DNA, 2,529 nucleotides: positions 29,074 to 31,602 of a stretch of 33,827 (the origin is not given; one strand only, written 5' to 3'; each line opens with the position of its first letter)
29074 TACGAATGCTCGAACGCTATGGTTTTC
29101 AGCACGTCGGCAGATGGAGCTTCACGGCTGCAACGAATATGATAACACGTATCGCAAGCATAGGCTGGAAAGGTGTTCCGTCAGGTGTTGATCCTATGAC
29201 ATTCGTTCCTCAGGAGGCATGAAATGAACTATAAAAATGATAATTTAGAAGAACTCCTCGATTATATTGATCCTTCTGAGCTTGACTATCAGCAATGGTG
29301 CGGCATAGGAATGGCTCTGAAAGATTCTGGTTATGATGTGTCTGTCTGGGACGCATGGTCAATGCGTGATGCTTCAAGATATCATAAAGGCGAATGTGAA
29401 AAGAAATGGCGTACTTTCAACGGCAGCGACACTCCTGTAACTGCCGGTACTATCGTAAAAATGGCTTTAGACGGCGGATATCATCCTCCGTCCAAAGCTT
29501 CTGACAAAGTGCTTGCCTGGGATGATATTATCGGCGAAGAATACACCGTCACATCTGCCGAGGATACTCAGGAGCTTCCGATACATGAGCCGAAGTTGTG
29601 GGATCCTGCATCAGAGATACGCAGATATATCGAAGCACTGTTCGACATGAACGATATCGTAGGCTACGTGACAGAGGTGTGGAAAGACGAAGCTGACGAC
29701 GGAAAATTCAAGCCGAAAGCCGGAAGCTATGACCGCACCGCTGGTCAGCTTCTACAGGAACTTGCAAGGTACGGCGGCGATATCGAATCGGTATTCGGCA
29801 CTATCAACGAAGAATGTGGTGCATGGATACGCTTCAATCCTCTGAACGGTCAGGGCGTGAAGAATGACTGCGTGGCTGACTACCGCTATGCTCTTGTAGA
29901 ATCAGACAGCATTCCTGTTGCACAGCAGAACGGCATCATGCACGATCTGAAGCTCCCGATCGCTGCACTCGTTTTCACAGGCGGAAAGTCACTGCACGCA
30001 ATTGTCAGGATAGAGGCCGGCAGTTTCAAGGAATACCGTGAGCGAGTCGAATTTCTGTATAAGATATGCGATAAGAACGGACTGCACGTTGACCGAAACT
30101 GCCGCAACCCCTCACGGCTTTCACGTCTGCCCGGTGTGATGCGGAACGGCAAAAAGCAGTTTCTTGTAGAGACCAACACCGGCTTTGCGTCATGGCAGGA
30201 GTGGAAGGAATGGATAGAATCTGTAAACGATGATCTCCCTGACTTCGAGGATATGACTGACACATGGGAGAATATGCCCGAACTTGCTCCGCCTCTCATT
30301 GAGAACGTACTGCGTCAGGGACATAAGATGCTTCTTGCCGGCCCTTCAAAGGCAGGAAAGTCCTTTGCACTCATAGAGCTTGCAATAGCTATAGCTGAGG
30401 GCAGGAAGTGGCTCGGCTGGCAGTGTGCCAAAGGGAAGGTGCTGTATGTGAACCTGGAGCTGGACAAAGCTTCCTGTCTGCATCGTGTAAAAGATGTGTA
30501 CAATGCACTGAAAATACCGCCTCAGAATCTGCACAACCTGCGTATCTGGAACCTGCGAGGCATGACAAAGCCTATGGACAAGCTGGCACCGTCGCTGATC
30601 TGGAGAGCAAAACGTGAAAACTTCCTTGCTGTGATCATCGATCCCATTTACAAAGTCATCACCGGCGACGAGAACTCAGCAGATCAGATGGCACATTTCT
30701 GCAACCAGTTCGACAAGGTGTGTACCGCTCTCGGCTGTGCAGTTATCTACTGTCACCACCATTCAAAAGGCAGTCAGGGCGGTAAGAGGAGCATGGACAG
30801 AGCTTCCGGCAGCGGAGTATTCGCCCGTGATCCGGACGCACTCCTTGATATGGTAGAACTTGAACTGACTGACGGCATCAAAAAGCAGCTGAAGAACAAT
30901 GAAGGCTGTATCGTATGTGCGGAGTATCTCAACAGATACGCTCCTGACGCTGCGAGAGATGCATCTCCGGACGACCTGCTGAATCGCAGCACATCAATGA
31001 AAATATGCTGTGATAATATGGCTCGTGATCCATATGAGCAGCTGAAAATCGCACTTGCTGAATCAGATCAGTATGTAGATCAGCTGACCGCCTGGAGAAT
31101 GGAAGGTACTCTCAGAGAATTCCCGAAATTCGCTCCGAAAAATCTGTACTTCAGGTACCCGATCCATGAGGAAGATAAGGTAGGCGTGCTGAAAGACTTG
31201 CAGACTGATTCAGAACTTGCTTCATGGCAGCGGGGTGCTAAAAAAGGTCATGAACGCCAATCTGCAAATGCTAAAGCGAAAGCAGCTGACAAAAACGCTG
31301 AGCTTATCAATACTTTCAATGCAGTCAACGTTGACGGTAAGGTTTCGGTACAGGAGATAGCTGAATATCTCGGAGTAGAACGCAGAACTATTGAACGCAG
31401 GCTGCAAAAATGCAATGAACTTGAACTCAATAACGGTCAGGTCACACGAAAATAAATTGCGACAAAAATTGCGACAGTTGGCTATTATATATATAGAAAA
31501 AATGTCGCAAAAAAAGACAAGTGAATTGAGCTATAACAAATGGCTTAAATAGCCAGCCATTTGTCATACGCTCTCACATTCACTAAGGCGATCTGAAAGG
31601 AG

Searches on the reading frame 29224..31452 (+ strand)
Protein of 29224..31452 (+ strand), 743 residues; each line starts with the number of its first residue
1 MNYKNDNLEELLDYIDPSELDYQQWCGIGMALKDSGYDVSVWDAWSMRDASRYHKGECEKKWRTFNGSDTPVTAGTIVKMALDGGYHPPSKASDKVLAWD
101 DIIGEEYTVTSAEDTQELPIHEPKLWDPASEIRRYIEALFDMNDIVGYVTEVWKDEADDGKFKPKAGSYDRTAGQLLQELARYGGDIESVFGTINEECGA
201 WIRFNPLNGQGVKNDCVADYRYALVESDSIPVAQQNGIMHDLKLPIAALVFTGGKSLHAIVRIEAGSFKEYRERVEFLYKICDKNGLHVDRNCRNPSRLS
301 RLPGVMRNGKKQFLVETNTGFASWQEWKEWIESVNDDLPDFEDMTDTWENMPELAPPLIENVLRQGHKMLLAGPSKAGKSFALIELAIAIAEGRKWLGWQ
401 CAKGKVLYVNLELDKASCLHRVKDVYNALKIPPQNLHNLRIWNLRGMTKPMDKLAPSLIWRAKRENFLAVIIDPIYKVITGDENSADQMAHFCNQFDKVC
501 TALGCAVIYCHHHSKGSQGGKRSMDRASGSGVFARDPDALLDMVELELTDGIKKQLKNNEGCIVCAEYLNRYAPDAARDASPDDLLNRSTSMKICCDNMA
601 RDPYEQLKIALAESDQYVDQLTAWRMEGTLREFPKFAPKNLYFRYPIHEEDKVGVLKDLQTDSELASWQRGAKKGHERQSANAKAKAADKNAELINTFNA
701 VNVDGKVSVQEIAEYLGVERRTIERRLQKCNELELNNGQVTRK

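Call 9: search_protein_families(library=pfam, proteins=[window:29224-31452:+], max_evalue=0.001)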
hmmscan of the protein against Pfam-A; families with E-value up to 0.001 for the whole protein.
window:29224-31452:+ (743 aa): 3 families
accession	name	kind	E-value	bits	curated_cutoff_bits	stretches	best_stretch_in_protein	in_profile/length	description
PF13481.12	AAA_25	-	1.5e-29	103.5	27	1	354-517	21-194/195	AAA domain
PF08707.16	PriCT_2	-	7.3e-22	78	22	1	9-81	2-77/77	Primase C terminal 2 (PriCT-2)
PF08279.18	HTH_11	-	0.00052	20.3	25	0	704-729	13-38/55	HTH domain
